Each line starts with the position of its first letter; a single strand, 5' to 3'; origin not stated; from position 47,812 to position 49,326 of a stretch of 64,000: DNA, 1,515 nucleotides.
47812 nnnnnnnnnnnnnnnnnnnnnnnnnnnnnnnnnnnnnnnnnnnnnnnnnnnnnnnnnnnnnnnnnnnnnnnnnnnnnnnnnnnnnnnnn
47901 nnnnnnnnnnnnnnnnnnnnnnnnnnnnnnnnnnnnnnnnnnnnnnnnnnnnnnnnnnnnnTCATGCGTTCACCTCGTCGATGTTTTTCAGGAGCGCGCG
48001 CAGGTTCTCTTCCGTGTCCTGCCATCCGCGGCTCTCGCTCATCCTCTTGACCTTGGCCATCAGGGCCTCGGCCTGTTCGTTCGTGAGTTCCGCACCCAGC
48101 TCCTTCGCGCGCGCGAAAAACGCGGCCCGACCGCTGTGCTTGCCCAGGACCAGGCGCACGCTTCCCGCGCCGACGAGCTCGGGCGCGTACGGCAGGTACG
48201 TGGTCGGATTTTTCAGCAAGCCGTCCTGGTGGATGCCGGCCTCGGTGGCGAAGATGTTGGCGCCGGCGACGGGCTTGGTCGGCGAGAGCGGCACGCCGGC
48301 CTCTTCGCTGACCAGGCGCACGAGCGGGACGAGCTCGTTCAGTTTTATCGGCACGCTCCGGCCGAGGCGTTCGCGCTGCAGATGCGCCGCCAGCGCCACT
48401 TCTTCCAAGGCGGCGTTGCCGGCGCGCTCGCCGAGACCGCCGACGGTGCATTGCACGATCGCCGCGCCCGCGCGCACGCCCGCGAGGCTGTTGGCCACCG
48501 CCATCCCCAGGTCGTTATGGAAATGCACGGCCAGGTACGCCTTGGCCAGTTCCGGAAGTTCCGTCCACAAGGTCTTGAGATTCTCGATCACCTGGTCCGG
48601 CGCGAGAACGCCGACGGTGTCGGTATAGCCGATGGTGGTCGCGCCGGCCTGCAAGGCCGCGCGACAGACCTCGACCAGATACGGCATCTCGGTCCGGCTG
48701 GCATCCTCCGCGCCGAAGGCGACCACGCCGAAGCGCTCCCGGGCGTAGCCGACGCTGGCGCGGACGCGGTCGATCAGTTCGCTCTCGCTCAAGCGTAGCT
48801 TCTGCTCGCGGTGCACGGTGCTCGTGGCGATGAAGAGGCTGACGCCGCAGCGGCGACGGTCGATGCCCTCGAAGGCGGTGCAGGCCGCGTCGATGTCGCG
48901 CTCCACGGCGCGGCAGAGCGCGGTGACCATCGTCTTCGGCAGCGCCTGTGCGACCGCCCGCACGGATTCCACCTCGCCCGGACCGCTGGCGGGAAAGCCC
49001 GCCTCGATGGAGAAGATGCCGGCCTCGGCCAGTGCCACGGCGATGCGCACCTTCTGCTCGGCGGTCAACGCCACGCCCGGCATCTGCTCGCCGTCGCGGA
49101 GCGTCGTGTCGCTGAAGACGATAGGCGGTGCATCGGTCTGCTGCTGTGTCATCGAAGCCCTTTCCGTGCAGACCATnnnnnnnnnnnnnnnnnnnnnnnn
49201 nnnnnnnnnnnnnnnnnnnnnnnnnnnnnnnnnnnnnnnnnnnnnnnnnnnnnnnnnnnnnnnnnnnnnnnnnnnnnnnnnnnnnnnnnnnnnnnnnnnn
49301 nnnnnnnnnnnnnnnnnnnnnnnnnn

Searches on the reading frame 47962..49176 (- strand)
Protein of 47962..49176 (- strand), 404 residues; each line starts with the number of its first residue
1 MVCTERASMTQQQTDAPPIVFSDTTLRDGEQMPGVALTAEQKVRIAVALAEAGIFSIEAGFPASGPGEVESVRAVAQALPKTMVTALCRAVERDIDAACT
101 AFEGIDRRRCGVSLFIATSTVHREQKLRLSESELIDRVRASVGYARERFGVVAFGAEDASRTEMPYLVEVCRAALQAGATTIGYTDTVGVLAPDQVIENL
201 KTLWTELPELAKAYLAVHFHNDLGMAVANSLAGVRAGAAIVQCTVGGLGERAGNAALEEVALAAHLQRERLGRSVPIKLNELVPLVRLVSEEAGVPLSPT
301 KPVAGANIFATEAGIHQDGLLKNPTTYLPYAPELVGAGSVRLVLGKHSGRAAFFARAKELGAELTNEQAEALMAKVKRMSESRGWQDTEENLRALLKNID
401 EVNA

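Call 8: search_protein_families(library=pfam, proteins=[window:47962-49176:-], max_evalue=0.001)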
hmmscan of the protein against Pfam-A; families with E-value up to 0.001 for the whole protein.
window:47962-49176:- (404 aa): 2 families
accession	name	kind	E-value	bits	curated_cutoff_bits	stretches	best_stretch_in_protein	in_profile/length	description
PF00682.25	HMGL-like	-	6.3e-78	262.2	29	1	20-289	3-260/260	HMGL-like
PF22617.1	HCS_D2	-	4.6e-21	75.4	27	1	304-383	2-81/82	Homocitrate synthase post-HMGL domain-like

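Call 79: search_protein_families(library=ncbifam, proteins=[window:47962-49152:-], max_evalue=0.00001)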
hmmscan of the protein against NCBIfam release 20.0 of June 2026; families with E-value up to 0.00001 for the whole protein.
window:47962-49152:- (396 aa): 23 families
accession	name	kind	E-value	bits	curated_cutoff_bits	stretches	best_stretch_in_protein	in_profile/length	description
NF002088.0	PRK00915.1-5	equivalog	4.6e-121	404.8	697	1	11-391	4-381/514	2-isopropylmalate synthase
NF002086.0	PRK00915.1-3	equivalog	4.1e-120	401.7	532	1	11-390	7-383/516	2-isopropylmalate synthase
TIGR00973.1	leuA_bact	equivalog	8.4e-117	390.6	598.7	1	11-388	2-376/494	2-isopropylmalate synthase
NF002087.0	PRK00915.1-4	equivalog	7.9e-114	381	729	1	11-388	7-382/516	2-isopropylmalate synthase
NF002085.0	PRK00915.1-2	subfamily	3.3e-111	372.5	517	1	11-391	14-379/504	2-isopropylmalate synthase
TIGR02660.1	nifV_homocitr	equivalog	1.3e-103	347.1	462.9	1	11-386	2-363/365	homocitrate synthase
TIGR02090.1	LEU1_arch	subfamily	3.2e-103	345.6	484.75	1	14-383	4-358/363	isopropylmalate/citramalate/homocitrate synthases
NF002084.0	PRK00915.1-1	equivalog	2.8e-96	323.2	748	1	11-386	5-377/523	2-isopropylmalate synthase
NF041069.1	IPMS_Sufob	equivalog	7.8e-96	321.6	600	1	14-389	4-366/371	isopropylmalate synthase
TIGR02146.1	LysS_fung_arch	equivalog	7.5e-78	262.2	413.55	1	15-370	3-344/344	homocitrate synthase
NF042434.1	IPMS_Lepto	equivalog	1.2e-59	202.1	500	1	11-376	6-374/374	2-isopropylmalate synthase LeuA2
TIGR00977.1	citramal_synth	equivalog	1.2e-52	178.9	450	1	12-378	3-371/526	citramalate synthase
NF042433.1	CitmalDyn_Leptosp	equivalog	4.9e-37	127.7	950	1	11-373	8-366/514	(R)-citramalate synthase CimA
NF002991.1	PRK03739.1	subfamily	2.2e-28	99.3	455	1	4-314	21-340/550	2-isopropylmalate synthase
NF006049.0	PRK08195.1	subfamily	1.1e-24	87.1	229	1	154-261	145-248/344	4-hyroxy-2-oxovalerate/4-hydroxy-2-oxopentanoic acid aldolase,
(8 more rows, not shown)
